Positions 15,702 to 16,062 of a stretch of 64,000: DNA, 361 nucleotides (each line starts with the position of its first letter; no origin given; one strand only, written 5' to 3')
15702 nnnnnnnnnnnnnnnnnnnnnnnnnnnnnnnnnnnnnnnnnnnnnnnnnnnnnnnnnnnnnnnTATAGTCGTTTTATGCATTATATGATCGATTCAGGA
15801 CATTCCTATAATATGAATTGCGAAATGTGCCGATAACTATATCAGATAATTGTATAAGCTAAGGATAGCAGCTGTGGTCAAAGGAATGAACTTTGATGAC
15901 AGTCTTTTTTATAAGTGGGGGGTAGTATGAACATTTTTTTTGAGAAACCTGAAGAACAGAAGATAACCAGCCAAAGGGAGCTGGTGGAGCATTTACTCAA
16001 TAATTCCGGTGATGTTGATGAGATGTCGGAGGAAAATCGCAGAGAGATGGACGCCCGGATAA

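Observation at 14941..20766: Five copies of a conserved 5' leader RNA: AGGA tetraloop mini-hairpin with covariation, plus a GGA-apex terminator-like hairpin and U-tract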

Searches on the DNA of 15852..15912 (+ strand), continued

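Call 73: search_with_rna_model(model_id=R2, sources=[L084, L085, L086, L087, L088, L089, L090, L091, L092, L093, L094, L095, L096, L097, L098, L099, L100, L101, L102, L103, L104, L105, L106, L107, L108, L109, L110, L111, L112, L113, L114, L115, L116, L117, L118, L119, L120, L121, L122, L123, L124, L125, L126, L127, L128, L129, L130, L131, L132, L133, L134, L135, L136, L137, L138, L139, L140, L141, L142, L143, L144, L145, L146, L147, L148, L149, L150, L151, L152, L153, L154, L155, L156, L157, L158, L159, L160, L161, L162, L163, L164, L165, L166, L167, L168, L169, L170, L171, L172, L173, L174, L175, L176, L177, L178, L179, L180, L181, L182, L183], max_evalue=0.01)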
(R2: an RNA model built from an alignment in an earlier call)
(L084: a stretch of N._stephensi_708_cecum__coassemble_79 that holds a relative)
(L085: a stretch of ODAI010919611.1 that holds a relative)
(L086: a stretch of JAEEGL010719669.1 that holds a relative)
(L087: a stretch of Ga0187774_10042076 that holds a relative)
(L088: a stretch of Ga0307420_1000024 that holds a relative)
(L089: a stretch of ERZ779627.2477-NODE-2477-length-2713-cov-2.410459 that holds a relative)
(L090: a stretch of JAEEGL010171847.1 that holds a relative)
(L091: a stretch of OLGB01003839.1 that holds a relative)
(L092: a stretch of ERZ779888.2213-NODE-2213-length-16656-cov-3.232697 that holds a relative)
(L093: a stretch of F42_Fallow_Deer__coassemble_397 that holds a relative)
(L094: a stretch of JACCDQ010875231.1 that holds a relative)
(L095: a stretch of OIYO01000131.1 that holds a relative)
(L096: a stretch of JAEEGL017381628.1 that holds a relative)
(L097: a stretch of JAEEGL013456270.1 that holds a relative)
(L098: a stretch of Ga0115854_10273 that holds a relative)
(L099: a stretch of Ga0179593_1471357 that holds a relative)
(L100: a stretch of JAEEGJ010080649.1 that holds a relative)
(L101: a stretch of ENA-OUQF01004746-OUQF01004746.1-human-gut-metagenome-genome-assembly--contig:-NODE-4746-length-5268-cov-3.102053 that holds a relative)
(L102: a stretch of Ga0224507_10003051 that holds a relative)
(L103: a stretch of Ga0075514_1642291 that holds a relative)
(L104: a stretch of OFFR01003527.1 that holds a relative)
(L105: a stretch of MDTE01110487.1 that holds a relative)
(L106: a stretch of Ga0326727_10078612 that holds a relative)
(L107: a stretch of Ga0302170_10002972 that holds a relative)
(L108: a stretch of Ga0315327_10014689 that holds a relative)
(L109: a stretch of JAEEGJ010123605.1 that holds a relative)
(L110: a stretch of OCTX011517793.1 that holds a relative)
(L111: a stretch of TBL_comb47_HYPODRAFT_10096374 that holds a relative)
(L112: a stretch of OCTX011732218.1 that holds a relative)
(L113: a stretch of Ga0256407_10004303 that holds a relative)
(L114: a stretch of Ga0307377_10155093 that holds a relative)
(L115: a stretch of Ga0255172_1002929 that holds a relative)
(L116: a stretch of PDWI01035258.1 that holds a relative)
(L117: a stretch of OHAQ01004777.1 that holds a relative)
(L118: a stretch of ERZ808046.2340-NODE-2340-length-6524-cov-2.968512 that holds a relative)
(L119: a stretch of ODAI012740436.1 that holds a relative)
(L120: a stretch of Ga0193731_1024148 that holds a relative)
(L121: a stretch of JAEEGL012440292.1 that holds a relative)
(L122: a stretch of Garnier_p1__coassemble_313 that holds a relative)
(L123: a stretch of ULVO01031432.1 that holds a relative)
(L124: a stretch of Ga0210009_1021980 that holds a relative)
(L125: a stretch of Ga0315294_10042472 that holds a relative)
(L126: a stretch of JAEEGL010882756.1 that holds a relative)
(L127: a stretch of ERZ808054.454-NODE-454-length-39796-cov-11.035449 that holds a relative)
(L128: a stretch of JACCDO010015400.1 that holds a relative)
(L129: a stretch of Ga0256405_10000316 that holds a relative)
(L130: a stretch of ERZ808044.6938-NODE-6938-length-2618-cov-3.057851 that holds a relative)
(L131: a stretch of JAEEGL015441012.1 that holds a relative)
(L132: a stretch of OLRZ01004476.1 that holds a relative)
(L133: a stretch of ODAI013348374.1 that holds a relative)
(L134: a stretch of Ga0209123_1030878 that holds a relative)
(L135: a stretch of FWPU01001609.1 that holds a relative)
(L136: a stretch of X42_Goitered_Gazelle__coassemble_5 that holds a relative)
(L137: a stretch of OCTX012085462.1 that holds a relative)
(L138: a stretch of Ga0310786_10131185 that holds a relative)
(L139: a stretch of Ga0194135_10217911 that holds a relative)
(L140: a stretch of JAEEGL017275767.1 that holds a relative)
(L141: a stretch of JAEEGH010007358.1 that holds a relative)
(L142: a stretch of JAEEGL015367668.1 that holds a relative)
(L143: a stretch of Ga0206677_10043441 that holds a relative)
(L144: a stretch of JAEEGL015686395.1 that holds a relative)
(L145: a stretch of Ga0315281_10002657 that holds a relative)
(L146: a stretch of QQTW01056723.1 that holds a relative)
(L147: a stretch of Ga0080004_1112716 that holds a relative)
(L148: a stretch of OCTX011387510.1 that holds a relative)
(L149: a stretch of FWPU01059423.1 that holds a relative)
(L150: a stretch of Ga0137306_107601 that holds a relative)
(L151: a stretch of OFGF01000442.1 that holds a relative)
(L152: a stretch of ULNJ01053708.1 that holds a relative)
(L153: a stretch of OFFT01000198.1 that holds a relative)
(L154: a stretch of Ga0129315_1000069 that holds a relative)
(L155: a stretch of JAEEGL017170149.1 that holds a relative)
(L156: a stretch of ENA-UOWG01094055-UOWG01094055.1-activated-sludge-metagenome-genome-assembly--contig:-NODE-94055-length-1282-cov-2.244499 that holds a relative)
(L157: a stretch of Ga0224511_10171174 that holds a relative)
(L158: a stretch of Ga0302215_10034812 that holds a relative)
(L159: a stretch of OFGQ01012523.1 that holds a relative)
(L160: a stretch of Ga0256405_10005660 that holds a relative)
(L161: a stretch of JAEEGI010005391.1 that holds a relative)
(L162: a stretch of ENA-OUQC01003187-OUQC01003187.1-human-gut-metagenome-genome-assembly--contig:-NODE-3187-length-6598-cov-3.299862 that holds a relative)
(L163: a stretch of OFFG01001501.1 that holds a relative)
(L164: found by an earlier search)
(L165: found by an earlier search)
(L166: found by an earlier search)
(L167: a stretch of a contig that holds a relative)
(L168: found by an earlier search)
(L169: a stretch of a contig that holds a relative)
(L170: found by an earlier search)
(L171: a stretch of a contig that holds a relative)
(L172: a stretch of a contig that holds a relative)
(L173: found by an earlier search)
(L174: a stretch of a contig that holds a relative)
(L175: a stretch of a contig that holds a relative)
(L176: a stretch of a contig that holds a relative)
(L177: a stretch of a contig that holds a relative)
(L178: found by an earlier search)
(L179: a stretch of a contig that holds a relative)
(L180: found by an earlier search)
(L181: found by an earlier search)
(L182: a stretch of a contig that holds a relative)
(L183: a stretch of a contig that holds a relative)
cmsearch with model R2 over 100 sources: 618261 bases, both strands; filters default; matches with E-value up to 0.01: 84.
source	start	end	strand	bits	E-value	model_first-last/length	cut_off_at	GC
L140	2133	2193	-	72.3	1.4e-15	1-61/61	no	0.38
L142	1032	1092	+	70.7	3.6e-15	1-61/61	no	0.43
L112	7007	7067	+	69.9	5.8e-15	1-61/61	no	0.43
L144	3600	3660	-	68.8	1.1e-14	1-61/61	no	0.41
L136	4648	4709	-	66.5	4.5e-14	1-61/61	no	0.34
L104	5144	5213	-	65.6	7.7e-14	1-61/61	no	0.37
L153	5105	5174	-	65.6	7.7e-14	1-61/61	no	0.37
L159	1613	1682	-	65.6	7.7e-14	1-61/61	no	0.37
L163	9465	9534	-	65.6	7.7e-14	1-61/61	no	0.37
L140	1367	1427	-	65.1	1.1e-13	1-61/61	no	0.34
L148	739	799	-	65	1.1e-13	1-61/61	no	0.39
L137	2006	2066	+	64.3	1.7e-13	1-61/61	no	0.43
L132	2631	2690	+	64.2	1.8e-13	1-61/61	no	0.37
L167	3776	3835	-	64.2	1.8e-13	1-61/61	no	0.37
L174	888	945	+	64.1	1.9e-13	1-61/61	no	0.33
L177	1031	1092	-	63.2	3.3e-13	1-61/61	no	0.34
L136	3876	3934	-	62.8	4.1e-13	1-61/61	no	0.36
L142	3398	3458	+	62.7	4.3e-13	1-61/61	no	0.39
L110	1335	1392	+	62.6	4.6e-13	1-61/61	no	0.31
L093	10538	10597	-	62.6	4.6e-13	1-61/61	no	0.37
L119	3244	3301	+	62.4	5.2e-13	1-61/61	no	0.36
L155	1605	1664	-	61.9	7.2e-13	1-61/61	no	0.37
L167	7420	7479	-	61.8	7.5e-13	1-61/61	no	0.38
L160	4908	4970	+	61.6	8.3e-13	1-61/61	no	0.41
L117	5641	5704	-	61.2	1.1e-12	1-61/61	no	0.33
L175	519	582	+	61.2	1.1e-12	1-61/61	no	0.33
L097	1028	1085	-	60.4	1.7e-12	1-61/61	no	0.34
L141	4693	4750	-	60.1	2.1e-12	1-61/61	no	0.36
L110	4672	4729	+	59.7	2.6e-12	1-61/61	no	0.33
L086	326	386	-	59.6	2.8e-12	1-61/61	no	0.39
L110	27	87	+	59.6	2.8e-12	1-61/61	no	0.39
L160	3328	3386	+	58.4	5.7e-12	1-61/61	no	0.41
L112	2490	2550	+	58.1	6.8e-12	1-61/61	no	0.43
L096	4619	4677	+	58.1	6.9e-12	1-61/61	no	0.41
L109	3555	3612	+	57.4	1e-11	1-61/61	no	0.34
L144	4126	4184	-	57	1.3e-11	1-61/61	no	0.53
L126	4196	4256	-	56.5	1.8e-11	1-61/61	no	0.41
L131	16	74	+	56.3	2.1e-11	1-61/61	no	0.37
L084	6094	6152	-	55.9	2.6e-11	1-61/61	no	0.39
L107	480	539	-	55.7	3e-11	1-61/61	no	0.28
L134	273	333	+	55.5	3.2e-11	1-61/61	no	0.3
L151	2449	2517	+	55.2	3.9e-11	1-61/61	no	0.43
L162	5822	5882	-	55.1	4.1e-11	1-61/61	no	0.31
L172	2918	2976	-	54.9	4.9e-11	1-61/61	no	0.41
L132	4481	4540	+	54.9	4.9e-11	1-61/61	no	0.4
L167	1926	1985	-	54.9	4.9e-11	1-61/61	no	0.4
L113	5412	5469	+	54.5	6e-11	1-61/61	no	0.4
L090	2011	2070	+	54.4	6.4e-11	1-61/61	no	0.4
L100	4674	4733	-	54.4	6.4e-11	1-61/61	no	0.4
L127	9685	9743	-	54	8.3e-11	1-61/61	no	0.42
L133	3779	3842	-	53.3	1.3e-10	1-61/61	no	0.34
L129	7314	7369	+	53.2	1.3e-10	1-61/61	no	0.36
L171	8375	8430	+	53.2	1.3e-10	1-61/61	no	0.36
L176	3419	3474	+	53.2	1.3e-10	1-61/61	no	0.36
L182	96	151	+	53.2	1.3e-10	1-61/61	no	0.36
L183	4743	4804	-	53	1.5e-10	1-61/61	no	0.34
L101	3214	3274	+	52.8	1.7e-10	1-61/61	no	0.33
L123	331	391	-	52.8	1.7e-10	1-61/61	no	0.33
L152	2805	2865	+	52.8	1.7e-10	1-61/61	no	0.33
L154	4609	4669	-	52.8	1.7e-10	1-61/61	no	0.33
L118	3131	3189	-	52.1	2.5e-10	1-61/61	no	0.44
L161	5403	5460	+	52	2.7e-10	1-61/61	no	0.36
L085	3216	3271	-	50.7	6e-10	1-61/61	no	0.41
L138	2304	2368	-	50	8.9e-10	1-61/61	no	0.38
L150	933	991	+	49.7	1.1e-09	1-61/61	no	0.42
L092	609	671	+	49.6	1.1e-09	1-61/61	no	0.35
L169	575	637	-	49.6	1.1e-09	1-61/61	no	0.35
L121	2947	3009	-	47.7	3.7e-09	1-61/61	no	0.33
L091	9780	9842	+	46.6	6.9e-09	1-61/61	no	0.38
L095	5100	5162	-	46.6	6.9e-09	1-61/61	no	0.38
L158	2472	2530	-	46.1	9.4e-09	3-61/61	5'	0.31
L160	4728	4789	+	42.7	7.6e-08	1-61/61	no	0.39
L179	2906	2962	-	42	1.1e-07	1-61/61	no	0.32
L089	950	1010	-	38.9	7.2e-07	1-61/61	no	0.36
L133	2499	2595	-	37.9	1.3e-06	1-61/61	no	0.43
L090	1133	1193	+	37.7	1.5e-06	1-61/61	no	0.46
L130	2292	2354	+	34.1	1.3e-05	1-61/61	no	0.37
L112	1315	1380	+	32.3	3.9e-05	1-61/61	no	0.39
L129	3312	3372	+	30.7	0.0001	1-61/61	no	0.39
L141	11941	12000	-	30.6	0.00011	1-61/61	no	0.25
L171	2138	2199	+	30.4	0.00012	1-61/61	no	0.45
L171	3604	3664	+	29.8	0.00018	1-61/61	no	0.39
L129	1849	1911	+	26.8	0.001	1-61/61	no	0.44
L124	594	650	-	23.3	0.0085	1-61/61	no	0.42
